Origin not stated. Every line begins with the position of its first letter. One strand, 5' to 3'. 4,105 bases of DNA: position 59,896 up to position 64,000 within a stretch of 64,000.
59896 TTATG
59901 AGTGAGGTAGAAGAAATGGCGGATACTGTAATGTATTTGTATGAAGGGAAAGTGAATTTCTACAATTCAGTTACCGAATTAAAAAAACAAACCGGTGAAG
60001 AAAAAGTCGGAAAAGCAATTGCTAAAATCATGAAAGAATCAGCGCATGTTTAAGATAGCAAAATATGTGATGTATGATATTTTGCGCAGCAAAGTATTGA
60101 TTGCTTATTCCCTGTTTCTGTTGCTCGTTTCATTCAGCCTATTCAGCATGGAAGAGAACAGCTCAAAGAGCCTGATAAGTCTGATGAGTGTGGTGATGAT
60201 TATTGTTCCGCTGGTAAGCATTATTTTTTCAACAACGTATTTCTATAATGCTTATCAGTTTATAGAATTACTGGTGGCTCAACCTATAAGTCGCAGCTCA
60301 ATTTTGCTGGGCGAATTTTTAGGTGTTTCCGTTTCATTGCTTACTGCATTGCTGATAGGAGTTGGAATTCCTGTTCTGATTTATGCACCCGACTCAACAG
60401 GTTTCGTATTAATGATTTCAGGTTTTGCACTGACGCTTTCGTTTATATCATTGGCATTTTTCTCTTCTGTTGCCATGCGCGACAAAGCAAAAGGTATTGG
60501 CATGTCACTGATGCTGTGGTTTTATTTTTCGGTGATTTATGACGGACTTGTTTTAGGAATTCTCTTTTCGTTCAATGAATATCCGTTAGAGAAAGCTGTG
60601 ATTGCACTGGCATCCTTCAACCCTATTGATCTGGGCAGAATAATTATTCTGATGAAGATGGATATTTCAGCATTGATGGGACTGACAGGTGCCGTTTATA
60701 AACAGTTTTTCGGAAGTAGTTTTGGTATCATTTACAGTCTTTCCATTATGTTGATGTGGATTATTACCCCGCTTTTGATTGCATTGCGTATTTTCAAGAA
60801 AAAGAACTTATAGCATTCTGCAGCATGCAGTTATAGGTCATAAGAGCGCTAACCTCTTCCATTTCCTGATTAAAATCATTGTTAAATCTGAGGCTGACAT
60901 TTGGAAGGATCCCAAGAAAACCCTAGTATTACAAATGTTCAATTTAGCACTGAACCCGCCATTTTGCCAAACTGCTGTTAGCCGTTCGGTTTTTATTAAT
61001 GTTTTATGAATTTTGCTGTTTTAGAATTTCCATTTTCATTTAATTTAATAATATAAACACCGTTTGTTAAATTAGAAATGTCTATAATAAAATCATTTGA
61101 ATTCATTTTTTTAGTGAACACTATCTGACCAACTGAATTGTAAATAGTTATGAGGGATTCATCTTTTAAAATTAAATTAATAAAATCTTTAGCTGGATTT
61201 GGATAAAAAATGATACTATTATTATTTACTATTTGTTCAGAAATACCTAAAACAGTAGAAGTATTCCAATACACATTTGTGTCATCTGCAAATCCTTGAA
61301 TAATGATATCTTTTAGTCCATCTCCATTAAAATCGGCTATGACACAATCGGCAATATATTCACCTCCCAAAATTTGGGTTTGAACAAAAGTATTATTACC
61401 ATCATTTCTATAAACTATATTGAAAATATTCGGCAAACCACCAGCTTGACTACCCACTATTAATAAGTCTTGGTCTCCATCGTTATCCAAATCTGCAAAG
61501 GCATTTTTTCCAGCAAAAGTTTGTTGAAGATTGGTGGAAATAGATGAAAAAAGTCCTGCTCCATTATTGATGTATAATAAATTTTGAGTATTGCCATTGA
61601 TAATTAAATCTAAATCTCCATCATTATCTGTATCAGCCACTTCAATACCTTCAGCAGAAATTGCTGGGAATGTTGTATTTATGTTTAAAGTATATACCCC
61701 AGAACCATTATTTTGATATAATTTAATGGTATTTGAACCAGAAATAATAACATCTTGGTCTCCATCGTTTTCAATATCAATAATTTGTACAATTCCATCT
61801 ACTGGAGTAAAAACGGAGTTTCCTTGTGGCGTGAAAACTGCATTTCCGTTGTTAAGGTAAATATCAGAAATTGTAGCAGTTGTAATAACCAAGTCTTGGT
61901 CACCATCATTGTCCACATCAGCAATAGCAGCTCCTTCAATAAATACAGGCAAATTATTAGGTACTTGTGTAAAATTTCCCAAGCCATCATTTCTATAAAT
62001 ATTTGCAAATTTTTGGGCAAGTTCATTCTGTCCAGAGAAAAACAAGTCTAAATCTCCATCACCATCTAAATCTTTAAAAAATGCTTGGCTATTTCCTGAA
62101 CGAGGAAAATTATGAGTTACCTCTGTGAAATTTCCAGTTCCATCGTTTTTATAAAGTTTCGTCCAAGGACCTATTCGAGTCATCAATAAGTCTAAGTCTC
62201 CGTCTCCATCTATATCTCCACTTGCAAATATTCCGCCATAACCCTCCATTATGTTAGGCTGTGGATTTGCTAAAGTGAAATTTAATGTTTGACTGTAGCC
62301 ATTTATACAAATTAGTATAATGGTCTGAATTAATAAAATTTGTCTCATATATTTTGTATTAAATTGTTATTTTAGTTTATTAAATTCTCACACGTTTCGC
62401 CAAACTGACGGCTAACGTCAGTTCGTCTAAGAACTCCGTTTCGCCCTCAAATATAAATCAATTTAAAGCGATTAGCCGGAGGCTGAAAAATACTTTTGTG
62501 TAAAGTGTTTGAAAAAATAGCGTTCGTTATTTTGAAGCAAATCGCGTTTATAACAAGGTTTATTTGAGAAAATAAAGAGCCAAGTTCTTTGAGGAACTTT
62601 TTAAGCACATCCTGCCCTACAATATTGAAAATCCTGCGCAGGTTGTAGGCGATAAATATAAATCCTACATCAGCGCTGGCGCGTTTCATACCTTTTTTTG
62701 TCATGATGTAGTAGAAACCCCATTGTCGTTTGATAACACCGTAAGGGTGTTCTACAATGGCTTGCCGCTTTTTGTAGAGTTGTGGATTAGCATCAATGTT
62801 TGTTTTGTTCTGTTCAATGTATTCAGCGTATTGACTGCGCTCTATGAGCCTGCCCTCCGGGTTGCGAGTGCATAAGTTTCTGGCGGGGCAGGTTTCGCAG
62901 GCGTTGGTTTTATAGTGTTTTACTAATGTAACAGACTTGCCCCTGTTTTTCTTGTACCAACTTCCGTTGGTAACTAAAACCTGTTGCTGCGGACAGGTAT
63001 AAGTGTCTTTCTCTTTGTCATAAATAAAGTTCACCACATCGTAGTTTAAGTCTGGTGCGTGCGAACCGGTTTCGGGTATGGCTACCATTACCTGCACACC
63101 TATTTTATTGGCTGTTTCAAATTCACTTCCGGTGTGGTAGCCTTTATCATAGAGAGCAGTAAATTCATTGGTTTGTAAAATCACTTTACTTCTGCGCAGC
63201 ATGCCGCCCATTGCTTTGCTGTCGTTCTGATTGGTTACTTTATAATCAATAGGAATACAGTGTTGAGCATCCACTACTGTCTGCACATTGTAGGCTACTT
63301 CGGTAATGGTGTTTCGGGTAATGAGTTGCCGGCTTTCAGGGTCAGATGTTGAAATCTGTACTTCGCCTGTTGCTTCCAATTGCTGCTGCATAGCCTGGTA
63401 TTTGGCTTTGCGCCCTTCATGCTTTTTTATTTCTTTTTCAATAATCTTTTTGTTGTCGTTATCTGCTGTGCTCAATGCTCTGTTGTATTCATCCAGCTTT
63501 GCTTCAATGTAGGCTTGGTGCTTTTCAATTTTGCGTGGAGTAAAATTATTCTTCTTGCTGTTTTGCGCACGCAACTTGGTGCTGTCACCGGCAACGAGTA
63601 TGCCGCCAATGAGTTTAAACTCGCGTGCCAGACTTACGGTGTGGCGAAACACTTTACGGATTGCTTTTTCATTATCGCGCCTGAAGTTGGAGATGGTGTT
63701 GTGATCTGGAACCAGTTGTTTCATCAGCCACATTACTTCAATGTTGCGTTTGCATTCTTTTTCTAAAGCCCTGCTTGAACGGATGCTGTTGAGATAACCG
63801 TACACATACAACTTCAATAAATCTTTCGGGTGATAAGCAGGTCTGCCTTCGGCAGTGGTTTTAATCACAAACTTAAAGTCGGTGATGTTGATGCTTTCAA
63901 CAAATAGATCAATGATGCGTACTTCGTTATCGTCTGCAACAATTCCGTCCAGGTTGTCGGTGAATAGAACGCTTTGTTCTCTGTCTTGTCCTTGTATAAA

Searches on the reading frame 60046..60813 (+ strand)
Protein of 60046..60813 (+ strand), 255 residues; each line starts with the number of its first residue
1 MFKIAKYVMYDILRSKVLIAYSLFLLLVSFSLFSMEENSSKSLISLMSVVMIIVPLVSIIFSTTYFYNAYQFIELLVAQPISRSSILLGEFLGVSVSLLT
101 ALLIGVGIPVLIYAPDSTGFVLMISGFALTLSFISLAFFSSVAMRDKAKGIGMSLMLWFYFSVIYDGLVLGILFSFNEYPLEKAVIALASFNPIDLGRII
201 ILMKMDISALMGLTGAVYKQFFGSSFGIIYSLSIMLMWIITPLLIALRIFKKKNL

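Call 48: search_protein_families(library=pfam, proteins=[window:60046-60813:+], max_evalue=0.001)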
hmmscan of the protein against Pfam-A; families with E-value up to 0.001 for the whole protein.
window:60046-60813:+ (255 aa): 1 family
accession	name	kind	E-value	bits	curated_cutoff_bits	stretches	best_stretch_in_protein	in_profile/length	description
PF12679.13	ABC2_membrane_2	-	1.3e-13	51.2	27.2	1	9-255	8-283/283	ABC-2 family transporter protein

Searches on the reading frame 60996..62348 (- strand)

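Call 48: search_protein_families(library=pfam, proteins=[window:60996-62348:-], max_evalue=0.001)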
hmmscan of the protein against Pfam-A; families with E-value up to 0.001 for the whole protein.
window:60996-62348:- (450 aa): 3 families
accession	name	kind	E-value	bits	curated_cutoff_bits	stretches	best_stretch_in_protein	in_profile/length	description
PF13517.12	FG-GAP_3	-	8.1e-48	161.3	26.9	6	191-249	1-60/61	FG-GAP-like repeat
PF18962.6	Por_Secre_tail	-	1.4e-14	54.6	27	1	382-448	2-74/75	Secretion system C-terminal sorting domain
PF01839.29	FG-GAP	-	4.4e-11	42.9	22.1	0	38-56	2-20/37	FG-GAP repeat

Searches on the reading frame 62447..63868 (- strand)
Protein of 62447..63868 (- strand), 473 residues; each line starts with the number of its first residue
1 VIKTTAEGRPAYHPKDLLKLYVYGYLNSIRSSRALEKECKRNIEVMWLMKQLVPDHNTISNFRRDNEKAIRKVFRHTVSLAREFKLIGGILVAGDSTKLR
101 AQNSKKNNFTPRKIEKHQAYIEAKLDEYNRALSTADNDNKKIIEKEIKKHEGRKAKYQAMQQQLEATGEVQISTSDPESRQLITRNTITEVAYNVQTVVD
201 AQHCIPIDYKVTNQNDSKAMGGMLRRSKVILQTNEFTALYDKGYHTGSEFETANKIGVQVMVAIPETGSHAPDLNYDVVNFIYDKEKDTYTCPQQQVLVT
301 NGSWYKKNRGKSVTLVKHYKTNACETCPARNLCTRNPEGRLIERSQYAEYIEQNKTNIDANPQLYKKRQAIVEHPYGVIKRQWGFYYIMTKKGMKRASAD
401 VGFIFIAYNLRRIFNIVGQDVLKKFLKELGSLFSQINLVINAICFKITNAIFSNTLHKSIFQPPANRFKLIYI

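Call 48: search_protein_families(library=pfam, proteins=[window:62447-63868:-], max_evalue=0.001)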
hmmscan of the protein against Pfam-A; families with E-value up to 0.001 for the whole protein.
window:62447-63868:- (473 aa): 3 families
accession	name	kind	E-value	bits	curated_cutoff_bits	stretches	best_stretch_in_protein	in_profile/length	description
PF05598.16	DUF772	-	3.9e-22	78.5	23.1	1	8-76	1-73/74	Transposase domain (DUF772)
PF13751.12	DDE_Tnp_1_6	-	2.8e-16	60.4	25.1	1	291-413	1-124/125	Transposase DDE domain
PF01609.27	DDE_Tnp_1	-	1e-06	29.1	23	1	192-410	35-200/200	Transposase DDE domain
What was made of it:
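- A DDE transposase lies about 8 kb away, at 62447-63868 (call 48).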
